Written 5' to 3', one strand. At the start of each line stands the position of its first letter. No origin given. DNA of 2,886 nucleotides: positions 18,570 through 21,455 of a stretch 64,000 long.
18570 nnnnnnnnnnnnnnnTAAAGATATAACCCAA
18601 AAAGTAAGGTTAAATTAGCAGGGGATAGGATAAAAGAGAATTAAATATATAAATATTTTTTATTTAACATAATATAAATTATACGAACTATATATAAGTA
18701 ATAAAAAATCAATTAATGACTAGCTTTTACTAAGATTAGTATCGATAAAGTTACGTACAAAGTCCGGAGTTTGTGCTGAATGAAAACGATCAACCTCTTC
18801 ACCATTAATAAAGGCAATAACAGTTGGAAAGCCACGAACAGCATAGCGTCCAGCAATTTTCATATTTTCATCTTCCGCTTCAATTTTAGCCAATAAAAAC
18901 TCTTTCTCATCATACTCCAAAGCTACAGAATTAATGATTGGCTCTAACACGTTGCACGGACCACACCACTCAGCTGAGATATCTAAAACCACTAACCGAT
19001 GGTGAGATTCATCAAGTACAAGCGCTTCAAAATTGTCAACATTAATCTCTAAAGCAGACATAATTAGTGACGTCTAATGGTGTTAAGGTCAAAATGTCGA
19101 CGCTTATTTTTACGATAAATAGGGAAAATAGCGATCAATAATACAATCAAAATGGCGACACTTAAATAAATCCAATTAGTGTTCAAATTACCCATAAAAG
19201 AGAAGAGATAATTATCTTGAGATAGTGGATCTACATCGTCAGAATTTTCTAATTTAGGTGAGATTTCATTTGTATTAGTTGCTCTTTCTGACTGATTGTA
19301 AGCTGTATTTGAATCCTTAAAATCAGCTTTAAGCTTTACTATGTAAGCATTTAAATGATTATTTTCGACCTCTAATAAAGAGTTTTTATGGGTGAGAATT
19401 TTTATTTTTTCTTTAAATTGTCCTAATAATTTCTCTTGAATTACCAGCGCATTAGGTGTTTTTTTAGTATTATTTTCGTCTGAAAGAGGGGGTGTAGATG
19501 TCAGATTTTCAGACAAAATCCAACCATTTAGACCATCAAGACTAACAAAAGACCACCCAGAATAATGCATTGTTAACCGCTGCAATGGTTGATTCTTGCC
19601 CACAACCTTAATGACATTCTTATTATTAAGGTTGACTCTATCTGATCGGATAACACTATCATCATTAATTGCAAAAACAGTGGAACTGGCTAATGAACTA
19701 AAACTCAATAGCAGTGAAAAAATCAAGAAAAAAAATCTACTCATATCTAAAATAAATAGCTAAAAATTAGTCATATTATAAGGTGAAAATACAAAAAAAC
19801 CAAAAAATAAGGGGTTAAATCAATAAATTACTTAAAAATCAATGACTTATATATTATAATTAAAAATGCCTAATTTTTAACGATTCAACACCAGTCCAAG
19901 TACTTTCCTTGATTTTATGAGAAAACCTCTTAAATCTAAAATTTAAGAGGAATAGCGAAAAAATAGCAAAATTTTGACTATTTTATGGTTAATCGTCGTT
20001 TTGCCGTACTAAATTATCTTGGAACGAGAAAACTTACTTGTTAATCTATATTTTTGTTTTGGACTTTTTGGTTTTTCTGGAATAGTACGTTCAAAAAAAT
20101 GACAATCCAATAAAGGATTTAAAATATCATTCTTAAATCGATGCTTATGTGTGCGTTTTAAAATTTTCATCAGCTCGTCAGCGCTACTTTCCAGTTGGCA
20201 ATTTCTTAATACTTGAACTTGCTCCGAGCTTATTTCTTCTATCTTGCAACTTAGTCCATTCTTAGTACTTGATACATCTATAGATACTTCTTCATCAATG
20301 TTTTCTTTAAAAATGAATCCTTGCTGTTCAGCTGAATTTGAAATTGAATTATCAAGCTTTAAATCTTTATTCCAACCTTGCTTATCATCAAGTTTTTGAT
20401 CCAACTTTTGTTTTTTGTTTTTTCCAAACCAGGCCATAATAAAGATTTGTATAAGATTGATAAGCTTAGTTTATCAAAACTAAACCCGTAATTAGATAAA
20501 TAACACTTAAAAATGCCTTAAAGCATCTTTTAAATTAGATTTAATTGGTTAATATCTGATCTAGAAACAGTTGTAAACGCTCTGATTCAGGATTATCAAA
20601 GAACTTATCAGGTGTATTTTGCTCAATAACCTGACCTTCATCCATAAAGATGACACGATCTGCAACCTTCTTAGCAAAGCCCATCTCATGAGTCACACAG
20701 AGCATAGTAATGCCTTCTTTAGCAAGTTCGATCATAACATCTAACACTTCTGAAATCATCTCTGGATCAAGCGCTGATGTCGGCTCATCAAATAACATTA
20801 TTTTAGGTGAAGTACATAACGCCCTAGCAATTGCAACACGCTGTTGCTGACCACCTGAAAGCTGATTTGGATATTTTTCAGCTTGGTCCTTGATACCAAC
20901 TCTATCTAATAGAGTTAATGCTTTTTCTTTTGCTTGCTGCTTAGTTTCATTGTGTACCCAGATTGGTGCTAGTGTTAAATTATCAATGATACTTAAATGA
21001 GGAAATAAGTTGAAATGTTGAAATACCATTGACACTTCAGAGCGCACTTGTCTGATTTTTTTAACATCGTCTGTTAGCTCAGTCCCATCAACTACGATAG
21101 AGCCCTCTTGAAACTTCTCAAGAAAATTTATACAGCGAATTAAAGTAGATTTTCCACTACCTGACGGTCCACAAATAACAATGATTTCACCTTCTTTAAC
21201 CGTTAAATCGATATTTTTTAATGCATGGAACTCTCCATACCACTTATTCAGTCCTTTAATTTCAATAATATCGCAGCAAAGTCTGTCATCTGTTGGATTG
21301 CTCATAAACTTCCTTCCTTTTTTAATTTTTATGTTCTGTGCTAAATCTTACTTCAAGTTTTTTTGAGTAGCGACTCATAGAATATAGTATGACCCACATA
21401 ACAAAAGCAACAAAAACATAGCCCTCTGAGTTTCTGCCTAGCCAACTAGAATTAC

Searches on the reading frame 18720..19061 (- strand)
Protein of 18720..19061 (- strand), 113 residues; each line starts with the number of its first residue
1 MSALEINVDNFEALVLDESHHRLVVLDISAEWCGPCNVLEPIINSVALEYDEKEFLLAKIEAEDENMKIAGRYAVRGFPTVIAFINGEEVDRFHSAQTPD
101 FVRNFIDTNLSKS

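Call 46: search_protein_families(library=pfam, proteins=[window:18720-19061:-], max_evalue=0.001)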
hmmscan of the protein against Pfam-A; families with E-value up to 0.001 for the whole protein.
window:18720-19061:- (113 aa): 3 families
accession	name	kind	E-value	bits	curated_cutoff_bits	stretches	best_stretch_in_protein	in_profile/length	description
PF00085.26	Thioredoxin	-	3.8e-19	69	23.5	1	4-107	3-102/103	Thioredoxin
PF13098.12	Thioredoxin_2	-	1.3e-06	29.2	27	1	19-100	3-98/104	Thioredoxin-like domain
PF14595.12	Thioredoxin_9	-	0.00045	20.6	25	1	19-106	39-125/129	Thioredoxin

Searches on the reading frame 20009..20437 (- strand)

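Call 46: search_protein_families(library=pfam, proteins=[window:20009-20437:-], max_evalue=0.001)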
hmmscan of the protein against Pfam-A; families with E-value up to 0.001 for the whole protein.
window:20009-20437:- (142 aa): 1 family
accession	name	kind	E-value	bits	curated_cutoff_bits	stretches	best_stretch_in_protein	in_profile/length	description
PF21247.3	Fic-like_C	-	5.9e-15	55.3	27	1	73-133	2-64/64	Filamentation induced by cAMP protein Fic-like, C-terminal domain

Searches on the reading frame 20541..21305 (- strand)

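Call 46: search_protein_families(library=pfam, proteins=[window:20541-21305:-], max_evalue=0.001)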
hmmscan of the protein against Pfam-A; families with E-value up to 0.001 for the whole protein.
window:20541-21305:- (254 aa): 11 families
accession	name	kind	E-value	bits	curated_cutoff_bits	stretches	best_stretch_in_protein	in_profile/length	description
PF00005.33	ABC_tran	-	2.8e-41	141.8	25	1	29-177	1-137/137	ABC transporter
PF13304.12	AAA_21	-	1.1e-13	52.3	27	2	146-208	235-300/304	AAA domain, putative AbiEii toxin, Type IV TA system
PF02463.25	SMC_N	-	1.9e-09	37.8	40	1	32-219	18-209/220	RecF/RecN/SMC N terminal domain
PF09818.15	ABC_ATPase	-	7.1e-07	29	23.2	0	34-103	75-140/283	P-loop domain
PF13476.12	AAA_23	-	8.7e-07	30.2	27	1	15-62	3-42/201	AAA domain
PF13175.12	AAA_15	-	1.8e-05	25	32.1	1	26-95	11-83/374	AAA ATPase domain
PF13555.12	AAA_29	-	1.9e-05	24.8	27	1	24-57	10-40/61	P-loop containing region of AAA domain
PF13401.12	AAA_22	-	0.00025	21.8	27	1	39-78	5-45/130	AAA domain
PF03193.22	RsgA_GTPase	-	0.00064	20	30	0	30-61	98-128/174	RsgA GTPase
PF01637.24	ATPase_2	-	0.00095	19.5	33.2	0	29-76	8-58/225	ATPase domain predominantly from Archaea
PF13191.12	AAA_16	-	0.00097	20.1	32.6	0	36-60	19-45/167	AAA ATPase domain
